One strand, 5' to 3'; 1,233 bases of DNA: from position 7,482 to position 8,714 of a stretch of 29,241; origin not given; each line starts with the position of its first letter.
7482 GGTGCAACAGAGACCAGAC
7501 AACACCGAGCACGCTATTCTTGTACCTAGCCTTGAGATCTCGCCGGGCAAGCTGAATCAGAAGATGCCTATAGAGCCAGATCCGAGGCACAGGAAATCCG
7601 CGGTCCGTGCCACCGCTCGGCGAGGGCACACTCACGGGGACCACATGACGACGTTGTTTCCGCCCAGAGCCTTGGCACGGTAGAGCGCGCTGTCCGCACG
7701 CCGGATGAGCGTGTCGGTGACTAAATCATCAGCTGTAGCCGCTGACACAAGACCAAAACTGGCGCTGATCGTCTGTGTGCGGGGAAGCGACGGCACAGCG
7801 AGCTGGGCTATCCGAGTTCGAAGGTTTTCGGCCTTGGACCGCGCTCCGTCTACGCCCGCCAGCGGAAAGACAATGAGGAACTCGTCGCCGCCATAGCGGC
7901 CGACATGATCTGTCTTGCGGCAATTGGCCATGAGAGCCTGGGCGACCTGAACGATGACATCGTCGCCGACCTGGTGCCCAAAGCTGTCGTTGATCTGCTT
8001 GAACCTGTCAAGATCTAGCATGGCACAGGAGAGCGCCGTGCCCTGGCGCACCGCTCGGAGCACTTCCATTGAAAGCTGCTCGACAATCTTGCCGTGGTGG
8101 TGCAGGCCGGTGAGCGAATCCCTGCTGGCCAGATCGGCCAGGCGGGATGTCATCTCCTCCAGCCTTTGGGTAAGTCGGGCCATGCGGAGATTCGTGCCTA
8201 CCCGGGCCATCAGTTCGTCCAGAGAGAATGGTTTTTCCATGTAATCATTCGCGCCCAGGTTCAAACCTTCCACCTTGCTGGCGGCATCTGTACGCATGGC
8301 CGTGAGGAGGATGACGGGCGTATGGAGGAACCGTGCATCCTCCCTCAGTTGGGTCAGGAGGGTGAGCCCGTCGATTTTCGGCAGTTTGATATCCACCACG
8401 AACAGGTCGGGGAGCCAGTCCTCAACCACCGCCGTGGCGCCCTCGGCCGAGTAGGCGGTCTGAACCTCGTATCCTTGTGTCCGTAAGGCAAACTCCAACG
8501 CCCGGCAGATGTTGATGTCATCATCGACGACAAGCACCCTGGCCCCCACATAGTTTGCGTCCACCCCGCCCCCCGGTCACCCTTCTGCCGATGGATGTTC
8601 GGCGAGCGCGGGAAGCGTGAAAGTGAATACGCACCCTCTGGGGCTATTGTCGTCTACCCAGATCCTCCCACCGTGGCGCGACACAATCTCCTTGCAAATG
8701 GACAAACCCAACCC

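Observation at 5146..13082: CPA-like GDP-D-rhamnose / Wzm-Wzt locus interrupted by a c-di-GMP-producing two-component pair, without glycosyltransferases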

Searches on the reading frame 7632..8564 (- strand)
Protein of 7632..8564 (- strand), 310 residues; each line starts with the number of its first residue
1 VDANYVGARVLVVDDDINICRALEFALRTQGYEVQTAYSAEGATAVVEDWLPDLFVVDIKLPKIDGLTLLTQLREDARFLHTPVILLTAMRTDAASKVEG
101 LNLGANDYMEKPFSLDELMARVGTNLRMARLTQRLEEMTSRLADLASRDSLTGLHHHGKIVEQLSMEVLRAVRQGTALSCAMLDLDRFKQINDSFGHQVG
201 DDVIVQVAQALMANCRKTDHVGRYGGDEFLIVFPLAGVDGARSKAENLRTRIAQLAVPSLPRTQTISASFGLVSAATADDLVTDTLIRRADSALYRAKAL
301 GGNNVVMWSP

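Call 3: search_protein_families(library=pfam, proteins=[window:7632-8564:-])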
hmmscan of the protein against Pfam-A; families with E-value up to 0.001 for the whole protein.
window:7632-8564:- (310 aa): 2 families
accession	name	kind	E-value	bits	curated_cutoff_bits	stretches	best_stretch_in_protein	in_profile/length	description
PF00990.26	GGDEF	-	5.4e-39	134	23.8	1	146-303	1-160/161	Diguanylate cyclase, GGDEF domain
PF00072.30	Response_reg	-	6.3e-26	91.2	30.2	1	10-122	1-110/111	Response regulator receiver domain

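Call 4: search_protein_families(library=ncbifam, proteins=[window:7632-8564:-])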
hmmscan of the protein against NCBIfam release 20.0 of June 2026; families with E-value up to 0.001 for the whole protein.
window:7632-8564:- (310 aa): 113 families (the best 25 are shown)
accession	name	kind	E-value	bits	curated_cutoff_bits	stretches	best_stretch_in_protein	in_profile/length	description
NF007135.0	PRK09581.1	equivalog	4.7e-67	226.8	474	2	101-307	247-454/457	PleD family two-component system response regulator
NF038266.1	diguan_SiaD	equivalog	6.5e-47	160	290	1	131-304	79-251/252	biofilm regulation diguanylate cyclase SiaD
NF047654.1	DiguCycDgcRLepto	equivalog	3e-46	157.7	500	1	9-306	4-294/295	diguanylate cyclase DgcR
TIGR00254.1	GGDEF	domain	3.2e-43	147.3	37.4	1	143-307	2-166/168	diguanylate cyclase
NF007380.0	PRK09894.1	equivalog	2e-39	135.7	256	1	128-309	110-288/296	diguanylate cyclase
NF007423.1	PRK09966.1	equivalog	2.2e-32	112.4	325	1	128-298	221-390/390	diguanylate cyclase DgcN/YfiN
NF011955.1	PRK15426.1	equivalog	1.3e-31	109.4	408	1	130-307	382-560/564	cellulose biosynthesis regulator diguanylate cyclase DgcQ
TIGR02154.1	PhoB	equivalog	5.4e-30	104.4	296.2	1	7-134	2-128/226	phosphate regulon transcriptional regulator PhoB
NF051473.1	DigCycDgcsShew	equivalog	5.8e-30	104.7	400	1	142-304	131-287/291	diguanylate cyclase DgcS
NF040534.1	resp_reg_YycF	equivalog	9.8e-30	103.5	340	1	9-135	2-124/231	response regulator YycF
NF053854.1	RespRegPhoBBctds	equivalog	1.6e-29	102.9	270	1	10-135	1-124/225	two-component system response regulator PhoB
NF050064.1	BlResRespRegCbrR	equivalog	2e-29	102.8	600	1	26-305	142-411/415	bile resistance response regulator CbrR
NF045944.1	ResRegRpaBCyano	equivalog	6.3e-29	101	330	1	11-134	1-120/229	response regulator transcription factor RpaB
NF041606.1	dguan_cyc_DgcA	equivalog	5.1e-28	98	370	1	163-307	195-338/340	diguanylate cyclase DgcA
NF033117.2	vanR_ACDEGLN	exception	1.5e-26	93.4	350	1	10-135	1-122/226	VanR-ABDEGLN family response regulator transcription factor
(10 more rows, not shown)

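Call 21: find_homologous_proteins(query=window:7632-8564:-, max_evalue=1e-20)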
Query window:7632-8564:- (310 aa): 1600 proteins with E <= 1e-20 among 8000 candidates; the best 120 are listed.
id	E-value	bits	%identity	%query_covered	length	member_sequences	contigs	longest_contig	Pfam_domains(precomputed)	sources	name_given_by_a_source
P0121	1.3e-193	660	100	98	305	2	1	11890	PF00990.27,PF00072.31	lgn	-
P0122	2.6e-168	577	84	100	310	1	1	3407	PF00990.27,PF00072.31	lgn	-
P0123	6.8e-121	421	65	97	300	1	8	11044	PF00990.27,PF00072.31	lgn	-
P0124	8.4e-115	401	60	100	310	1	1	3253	PF00990.27,PF00072.31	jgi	jgi:diguanylate cyclase (GGDEF)-like protein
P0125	3.8e-112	392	58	100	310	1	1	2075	PF00990.27,PF00072.31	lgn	-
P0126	8.5e-111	388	58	100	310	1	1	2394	PF00990.27,PF00072.31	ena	-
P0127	9.2e-110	385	57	99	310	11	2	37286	PF00990.27,PF00072.31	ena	-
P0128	9.7e-110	385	57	100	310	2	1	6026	PF00990.27,PF00072.31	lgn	-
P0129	6.4e-109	382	56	100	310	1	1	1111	PF00990.27,PF00072.31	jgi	jgi:two-component system cell cycle response regulator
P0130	1.4e-105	371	56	100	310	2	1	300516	PF23198.2,PF00990.27,PF00072.31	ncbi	-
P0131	1.2e-104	368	58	97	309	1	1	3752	PF00990.27,PF00072.31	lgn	-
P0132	1.0e-86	309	67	69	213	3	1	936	PF00990.27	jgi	-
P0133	2.5e-69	252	44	96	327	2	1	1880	PF00990.27,PF00072.31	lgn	-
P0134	7.6e-66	241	42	98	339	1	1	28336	PF00990.27,PF00072.31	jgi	jgi:diguanylate cyclase (GGDEF)-like protein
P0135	2.2e-63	232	37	97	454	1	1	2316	PF23198.2,PF00990.27,PF00072.31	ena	-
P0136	5.4e-63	231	37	97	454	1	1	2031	PF00990.27,PF00072.31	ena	-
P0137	9.4e-63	230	37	97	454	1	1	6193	PF00990.27,PF00072.31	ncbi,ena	-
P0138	2.9e-62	229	37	97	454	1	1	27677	PF00990.27,PF00072.31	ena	-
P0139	3.1e-62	229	38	98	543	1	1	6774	PF00990.27,PF00072.31,PF20161.6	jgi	-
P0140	4.7e-62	228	37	98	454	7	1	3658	PF23198.2,PF00990.27,PF00072.31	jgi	-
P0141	5.9e-62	228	38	82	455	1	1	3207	PF00990.27,PF00072.31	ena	-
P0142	1.0e-61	227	37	97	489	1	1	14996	PF00990.27,PF00072.31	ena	-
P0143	1.3e-61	227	36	97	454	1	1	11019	PF23198.2,PF00990.27,PF00072.31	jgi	jgi:two-component system cell cycle response regulator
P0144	1.6e-61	226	37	97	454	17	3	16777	PF00990.27,PF00072.31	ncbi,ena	-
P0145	1.9e-61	226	37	98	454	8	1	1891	PF23198.2,PF00990.27,PF00072.31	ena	-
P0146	3.7e-61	225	41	83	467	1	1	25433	PF00990.27,PF00072.31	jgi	-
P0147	7.9e-61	224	37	98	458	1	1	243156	PF23198.2,PF00990.27,PF00072.31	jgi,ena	-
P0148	1.2e-60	223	39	82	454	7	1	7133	PF00990.27,PF00072.31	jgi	-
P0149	2.1e-60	223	37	96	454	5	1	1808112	PF00990.27,PF00072.31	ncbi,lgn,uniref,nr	ncbi:two-component system cell cycle response regulator [Rhodopseudomonas julia]|uniref:diguanylate 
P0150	2.1e-60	223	33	96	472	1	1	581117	PF00990.27,PF00072.31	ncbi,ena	-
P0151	2.2e-60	223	34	97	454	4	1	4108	PF00990.27,PF00072.31,PF21695.4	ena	-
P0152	3.9e-60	222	36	96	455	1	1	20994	PF23198.2,PF00990.27,PF00072.31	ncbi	ncbi:MAG: PleD family two-component system response regulator [Pseudomonadota bacterium]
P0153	4.3e-60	222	37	97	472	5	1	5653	PF00990.27,PF00072.31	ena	-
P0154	4.5e-60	222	37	82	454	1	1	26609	PF00990.27,PF00072.31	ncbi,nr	ncbi:MAG: PleD family two-component system response regulator [Proteobacteria bacterium]|nr:PleD fam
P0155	7.2e-60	221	38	82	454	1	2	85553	PF00990.27,PF00072.31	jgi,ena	jgi:two-component system cell cycle response regulator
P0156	9.5e-60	220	35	96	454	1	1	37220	PF00990.27,PF00072.31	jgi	jgi:two-component system cell cycle response regulator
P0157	1.6e-59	220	37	96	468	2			PF00990.27,PF00072.31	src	-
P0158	1.8e-59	220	39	82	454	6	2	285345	PF23198.2,PF00990.27,PF00072.31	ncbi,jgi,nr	ncbi:MAG TPA: PleD family two-component system response regulator [Caulobacteraceae bacterium]|jgi:t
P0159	1.9e-59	220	38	82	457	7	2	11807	PF00990.27,PF00072.31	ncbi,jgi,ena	-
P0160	2.0e-59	219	35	98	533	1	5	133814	PF00990.27,PF00072.31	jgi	-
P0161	2.0e-59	219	36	97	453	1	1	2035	PF00990.27,PF00072.31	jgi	jgi:two-component system cell cycle response regulator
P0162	2.1e-59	219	35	96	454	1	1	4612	PF00990.27,PF00072.31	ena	-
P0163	2.5e-59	219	37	82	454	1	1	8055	PF00990.27,PF00072.31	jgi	jgi:two-component system, cell cycle response regulator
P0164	2.6e-59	219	36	97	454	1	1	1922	PF00990.27,PF00072.31,PF21695.4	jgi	jgi:two-component system cell cycle response regulator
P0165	2.9e-59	219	35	97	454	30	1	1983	PF00990.27,PF00072.31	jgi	jgi:two-component system cell cycle response regulator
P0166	3.0e-59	219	34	96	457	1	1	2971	PF00990.27,PF00072.31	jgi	jgi:two-component system cell cycle response regulator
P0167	3.4e-59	219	34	98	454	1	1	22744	PF00990.27,PF00072.31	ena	-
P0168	3.4e-59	219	36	97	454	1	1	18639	PF00990.27,PF00072.31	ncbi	-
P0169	4.3e-59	218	39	82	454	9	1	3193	PF00990.27,PF00072.31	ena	-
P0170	4.5e-59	218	35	97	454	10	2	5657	PF23198.2,PF00990.27,PF00072.31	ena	-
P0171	4.5e-59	218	35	98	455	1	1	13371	PF00990.27,PF00072.31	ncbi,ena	-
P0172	4.9e-59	218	35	97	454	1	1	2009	PF00990.27,PF00072.31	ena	-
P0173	5.0e-59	218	37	96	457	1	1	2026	PF00990.27,PF00072.31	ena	-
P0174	5.7e-59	218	38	83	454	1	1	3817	PF00990.27,PF00072.31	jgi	jgi:two-component system cell cycle response regulator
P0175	6.1e-59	218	34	97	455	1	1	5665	PF00990.27,PF00072.31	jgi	jgi:two-component system cell cycle response regulator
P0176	6.1e-59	218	35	97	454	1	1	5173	PF00990.27,PF00072.31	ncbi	-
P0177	6.2e-59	218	37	96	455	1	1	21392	PF00990.27,PF00072.31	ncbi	-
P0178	6.4e-59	218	37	97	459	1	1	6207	PF00990.27,PF00072.31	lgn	-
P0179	6.8e-59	218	38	82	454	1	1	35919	PF00990.27,PF00072.31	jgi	jgi:two-component system cell cycle response regulator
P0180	7.1e-59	218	34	98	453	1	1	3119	PF23198.2,PF00990.27,PF00072.31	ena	-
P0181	7.1e-59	218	37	97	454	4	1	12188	PF00990.27,PF00072.31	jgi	jgi:two-component system cell cycle response regulator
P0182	7.5e-59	218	33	97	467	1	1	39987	PF23198.2,PF00990.27,PF00072.31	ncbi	-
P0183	7.9e-59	217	37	82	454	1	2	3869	PF00990.27,PF00072.31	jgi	jgi:two-component system, cell cycle response regulator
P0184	7.9e-59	217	36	98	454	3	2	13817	PF00990.27,PF00072.31,PF17853.7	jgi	jgi:two-component system cell cycle response regulator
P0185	9.8e-59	217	33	98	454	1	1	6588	PF00990.27,PF00072.31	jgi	jgi:two-component system cell cycle response regulator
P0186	1.0e-58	217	34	97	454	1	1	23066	PF00990.27,PF00072.31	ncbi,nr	ncbi:MAG TPA: PleD family two-component system response regulator [Phenylobacterium sp.]|nr:PleD fam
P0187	1.1e-58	217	35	97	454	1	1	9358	PF00990.27,PF00072.31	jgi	jgi:two-component system cell cycle response regulator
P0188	1.2e-58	217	35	97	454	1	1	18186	PF00990.27,PF00072.31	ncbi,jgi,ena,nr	ncbi:MAG TPA: PleD family two-component system response regulator [Caulobacter sp.]|nr:PleD family t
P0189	1.2e-58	217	36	97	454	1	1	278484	PF00990.27,PF00072.31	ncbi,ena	ncbi:MAG: PleD family two-component system response regulator [Caulobacteraceae bacterium]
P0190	1.3e-58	217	35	97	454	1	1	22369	PF00990.27,PF00072.31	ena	-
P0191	1.3e-58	217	36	97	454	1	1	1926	PF00990.27,PF00072.31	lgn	-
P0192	1.4e-58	217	36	98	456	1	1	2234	PF00990.27,PF00072.31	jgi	jgi:two-component system, cell cycle response regulator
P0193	1.4e-58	217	36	97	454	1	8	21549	PF00990.27,PF00072.31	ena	-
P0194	1.4e-58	217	37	83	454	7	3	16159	PF00990.27,PF00072.31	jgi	jgi:two-component system, cell cycle response regulator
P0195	1.5e-58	217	35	99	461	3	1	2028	PF23198.2,PF00990.27,PF00072.31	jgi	-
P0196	1.5e-58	217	36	97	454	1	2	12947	PF00990.27,PF00072.31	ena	-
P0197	1.8e-58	216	36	97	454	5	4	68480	PF00990.27,PF00072.31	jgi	jgi:two-component system cell cycle response regulator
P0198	1.8e-58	216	39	82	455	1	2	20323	PF00990.27,PF00072.31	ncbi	ncbi:MAG: PleD family two-component system response regulator [Caulobacteraceae bacterium]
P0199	1.9e-58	216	35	97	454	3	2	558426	PF00990.27,PF00072.31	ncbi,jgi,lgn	jgi:two-component system cell cycle response regulator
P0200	2.0e-58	216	35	97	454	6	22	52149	PF00990.27,PF00072.31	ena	-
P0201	2.1e-58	216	36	97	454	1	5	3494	PF00990.27,PF00072.31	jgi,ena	-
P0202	2.6e-58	216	34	98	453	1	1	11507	PF23198.2,PF00990.27,PF00072.31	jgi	jgi:two-component system cell cycle response regulator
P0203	2.6e-58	216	37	82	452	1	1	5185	PF00990.27,PF00072.31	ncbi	ncbi:MAG: PleD family two-component system response regulator [Caulobacteraceae bacterium]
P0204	2.7e-58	216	36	97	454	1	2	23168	PF00990.27,PF00072.31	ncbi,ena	-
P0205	3.0e-58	216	37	97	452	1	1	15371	PF00990.27,PF00072.31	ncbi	ncbi:MAG: PleD family two-component system response regulator [Caulobacteraceae bacterium]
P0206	3.1e-58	216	35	97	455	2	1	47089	PF00990.27,PF00072.31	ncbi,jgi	ncbi:MAG TPA: PleD family two-component system response regulator [Phenylobacterium sp.]|jgi:two-com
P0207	3.3e-58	215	35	97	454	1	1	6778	PF00990.27,PF00072.31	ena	-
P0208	3.6e-58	215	35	99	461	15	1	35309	PF23198.2,PF00990.27,PF00072.31,PF17853.7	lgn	-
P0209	4.4e-58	215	41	96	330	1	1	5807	PF00990.27,PF00072.31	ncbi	-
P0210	4.8e-58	215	35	97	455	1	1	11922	PF00990.27,PF00072.31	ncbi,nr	ncbi:MAG: PleD family two-component system response regulator [Proteobacteria bacterium]|nr:PleD fam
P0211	5.1e-58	215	34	96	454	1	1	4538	PF00990.27,PF00072.31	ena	-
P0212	5.5e-58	215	37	82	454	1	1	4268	PF00990.27,PF00072.31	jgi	jgi:two-component system cell cycle response regulator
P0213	6.1e-58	215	34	96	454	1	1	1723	PF00990.27,PF00072.31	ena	-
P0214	7.0e-58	214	35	97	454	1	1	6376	PF00990.27,PF00072.31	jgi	-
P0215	7.1e-58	214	35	96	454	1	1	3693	PF00990.27,PF00072.31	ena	-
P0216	7.3e-58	214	35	97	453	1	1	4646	PF00990.27,PF00072.31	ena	-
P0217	7.4e-58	214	38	82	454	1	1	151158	PF00990.27,PF00072.31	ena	-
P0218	7.8e-58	214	37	82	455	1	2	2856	PF00990.27,PF00072.31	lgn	-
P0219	7.8e-58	214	34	97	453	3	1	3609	PF00990.27,PF00072.31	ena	-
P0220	7.9e-58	214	38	97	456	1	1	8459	PF00990.27,PF00072.31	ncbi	ncbi:MAG: PleD family two-component system response regulator [Bauldia sp.]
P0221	7.9e-58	214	35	97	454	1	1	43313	PF00990.27,PF00072.31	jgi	jgi:two-component system cell cycle response regulator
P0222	8.1e-58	214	34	97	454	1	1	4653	PF00990.27,PF00072.31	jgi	-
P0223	8.3e-58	214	34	97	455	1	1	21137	PF00990.27,PF00072.31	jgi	jgi:two-component system cell cycle response regulator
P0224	8.8e-58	214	36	83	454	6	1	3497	PF00990.27,PF00072.31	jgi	jgi:two-component system cell cycle response regulator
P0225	8.9e-58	214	35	97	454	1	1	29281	PF00990.27,PF00072.31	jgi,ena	jgi:two-component system cell cycle response regulator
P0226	9.3e-58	214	36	97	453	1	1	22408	PF00990.27,PF00072.31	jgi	jgi:two-component system cell cycle response regulator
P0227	9.4e-58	214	34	97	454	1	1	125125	PF00990.27,PF00072.31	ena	-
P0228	9.5e-58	214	38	82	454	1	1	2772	PF00990.27,PF00072.31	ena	-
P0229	1.1e-57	214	37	82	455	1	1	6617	PF00990.27,PF00072.31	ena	-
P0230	1.4e-57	213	35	97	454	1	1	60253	PF00990.27,PF00072.31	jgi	jgi:two-component system cell cycle response regulator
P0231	1.4e-57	213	36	97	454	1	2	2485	PF00990.27,PF00072.31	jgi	jgi:two-component system cell cycle response regulator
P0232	1.4e-57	213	34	97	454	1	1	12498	PF00990.27,PF00072.31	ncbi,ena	-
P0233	1.4e-57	213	34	96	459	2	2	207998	PF00990.27,PF00072.31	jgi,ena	jgi:two-component system cell cycle response regulator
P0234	1.5e-57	213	33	98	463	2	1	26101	PF23198.2,PF00990.27,PF00072.31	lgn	-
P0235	1.6e-57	213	37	82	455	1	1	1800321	PF00990.27,PF00072.31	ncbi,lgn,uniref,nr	ncbi:response regulator receiver modulated diguanylate cyclase [Rhizobium sp. RU20A]|uniref:PleD fam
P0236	1.7e-57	213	34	96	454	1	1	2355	PF00990.27,PF00072.31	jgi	jgi:two-component system cell cycle response regulator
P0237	1.8e-57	213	35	97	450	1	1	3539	PF00990.27,PF00072.31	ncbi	-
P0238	1.8e-57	213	36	96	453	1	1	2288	PF00990.27,PF00072.31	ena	-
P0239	1.9e-57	213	35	96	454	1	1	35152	PF00990.27,PF00072.31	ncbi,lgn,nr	ncbi:MAG TPA: PleD family two-component system response regulator [Caulobacteraceae bacterium]|nr:Pl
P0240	2.0e-57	213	35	98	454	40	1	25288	PF00990.27,PF00072.31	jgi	jgi:two-component system cell cycle response regulator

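Call 22: find_encoding_contigs(protein=P0127, flank=10000, max_places=2)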
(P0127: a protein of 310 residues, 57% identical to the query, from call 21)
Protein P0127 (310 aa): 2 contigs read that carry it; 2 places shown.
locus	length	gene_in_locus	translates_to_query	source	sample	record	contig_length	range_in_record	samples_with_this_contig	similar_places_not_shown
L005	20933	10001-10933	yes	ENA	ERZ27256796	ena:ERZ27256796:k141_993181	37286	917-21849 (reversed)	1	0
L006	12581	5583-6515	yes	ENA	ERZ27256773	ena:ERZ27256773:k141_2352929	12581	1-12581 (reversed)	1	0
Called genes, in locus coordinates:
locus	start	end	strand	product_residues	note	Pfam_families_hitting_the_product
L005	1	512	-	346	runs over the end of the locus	PF00579:tRNA-synt_1b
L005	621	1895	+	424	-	-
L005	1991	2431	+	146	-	PF01220:DHquinase_II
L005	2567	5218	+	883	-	PF00133:tRNA-synt_1, PF08264:Anticodon_1, PF10458:Val_tRNA-synt_C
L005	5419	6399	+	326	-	PF01370:Epimerase, PF04321:RmlD_sub_bind (weak), PF16363:GDP_Man_Dehyd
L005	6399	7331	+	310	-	PF01073:3Beta_HSD, PF01370:Epimerase, PF02719:Polysacc_synt_2 (weak), PF04321:RmlD_sub_bind, PF16363:GDP_Man_Dehyd, PF07993:NAD_binding_4 (weak)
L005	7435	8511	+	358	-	PF00483:NTP_transferase, PF12804:NTP_transf_3 (weak), PF22640:ManC_GMP_beta-helix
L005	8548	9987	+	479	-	PF00512:HisKA, PF02518:HATPase_c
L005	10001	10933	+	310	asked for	PF00072:Response_reg, PF00990:GGDEF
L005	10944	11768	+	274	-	PF01061:ABC2_membrane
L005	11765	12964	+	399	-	PF00005:ABC_tran, PF14524:Wzt_C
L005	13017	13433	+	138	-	-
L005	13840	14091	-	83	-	-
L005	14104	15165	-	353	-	-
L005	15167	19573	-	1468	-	-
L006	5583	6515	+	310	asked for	PF00072:Response_reg, PF00990:GGDEF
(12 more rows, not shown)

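Call 23: find_encoding_contigs(protein=P0134, flank=10000, max_places=2)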
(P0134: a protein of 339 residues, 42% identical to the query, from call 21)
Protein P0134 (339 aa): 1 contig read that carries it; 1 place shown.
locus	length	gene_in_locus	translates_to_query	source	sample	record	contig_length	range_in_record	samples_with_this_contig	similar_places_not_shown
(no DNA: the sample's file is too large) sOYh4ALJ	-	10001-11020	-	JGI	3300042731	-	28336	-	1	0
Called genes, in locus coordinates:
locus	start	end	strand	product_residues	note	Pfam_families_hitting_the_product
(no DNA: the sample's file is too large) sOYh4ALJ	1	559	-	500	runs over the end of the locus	PF22694:CtpB_N-like, PF00595:PDZ, PF13180:PDZ_2, PF17820:PDZ_6, PF03572:Peptidase_S41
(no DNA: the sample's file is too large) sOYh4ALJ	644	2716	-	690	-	PF17191:RecG_wedge, PF04851:ResIII, PF00270:DEAD, PF00271:Helicase_C, PF19833:RecG_dom3_C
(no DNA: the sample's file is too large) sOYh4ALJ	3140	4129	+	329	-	PF01370:Epimerase, PF04321:RmlD_sub_bind, PF16363:GDP_Man_Dehyd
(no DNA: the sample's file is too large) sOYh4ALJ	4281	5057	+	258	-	PF01370:Epimerase, PF02719:Polysacc_synt_2 (faint), PF04321:RmlD_sub_bind (weak), PF16363:GDP_Man_Dehyd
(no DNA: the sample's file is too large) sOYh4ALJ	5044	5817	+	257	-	PF02673:BacA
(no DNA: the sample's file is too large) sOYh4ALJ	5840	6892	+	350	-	PF00483:NTP_transferase, PF12804:NTP_transf_3 (weak), PF22640:ManC_GMP_beta-helix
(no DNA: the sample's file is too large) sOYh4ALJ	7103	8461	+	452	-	PF02878:PGM_PMM_I, PF02879:PGM_PMM_II, PF02880:PGM_PMM_III, PF00408:PGM_PMM_IV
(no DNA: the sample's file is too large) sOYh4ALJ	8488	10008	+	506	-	PF01590:GAF (weak), PF13185:GAF_2 (weak), PF00512:HisKA, PF02518:HATPase_c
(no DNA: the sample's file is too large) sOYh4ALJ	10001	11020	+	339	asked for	PF00072:Response_reg, PF00990:GGDEF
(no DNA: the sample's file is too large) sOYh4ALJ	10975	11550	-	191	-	PF25084:LbH_EIF2B (weak), PF00132:Hexapep, PF25087:GMPPB_C (faint), PF00132:Hexapep, PF14602:Hexapep_2 (weak)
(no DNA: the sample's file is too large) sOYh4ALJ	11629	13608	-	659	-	-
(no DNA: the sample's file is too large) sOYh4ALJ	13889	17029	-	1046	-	PF02494:HYR (faint), PF17963:Big_9 (faint), PF22352:K319L-like_PKD (faint)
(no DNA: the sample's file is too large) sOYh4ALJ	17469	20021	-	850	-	-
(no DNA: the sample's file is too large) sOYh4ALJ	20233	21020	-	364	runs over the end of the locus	PF13472:Lipase_GDSL_2 (weak)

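Call 25: find_encoding_contigs(protein=P0209, flank=10000, max_places=2)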
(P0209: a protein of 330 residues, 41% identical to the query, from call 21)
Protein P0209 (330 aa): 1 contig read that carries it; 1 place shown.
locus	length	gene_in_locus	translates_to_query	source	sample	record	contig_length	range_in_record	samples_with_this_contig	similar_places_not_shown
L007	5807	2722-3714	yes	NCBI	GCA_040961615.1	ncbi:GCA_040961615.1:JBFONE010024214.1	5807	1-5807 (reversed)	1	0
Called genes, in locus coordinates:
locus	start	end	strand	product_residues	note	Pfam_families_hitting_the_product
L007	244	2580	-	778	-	PF00989:PAS, PF08448:PAS_4 (weak), PF13188:PAS_8 (weak), PF00512:HisKA, PF02518:HATPase_c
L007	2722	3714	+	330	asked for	PF00072:Response_reg, PF00990:GGDEF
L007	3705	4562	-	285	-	PF00528:BPD_transp_1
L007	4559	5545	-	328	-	PF00528:BPD_transp_1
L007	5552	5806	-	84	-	?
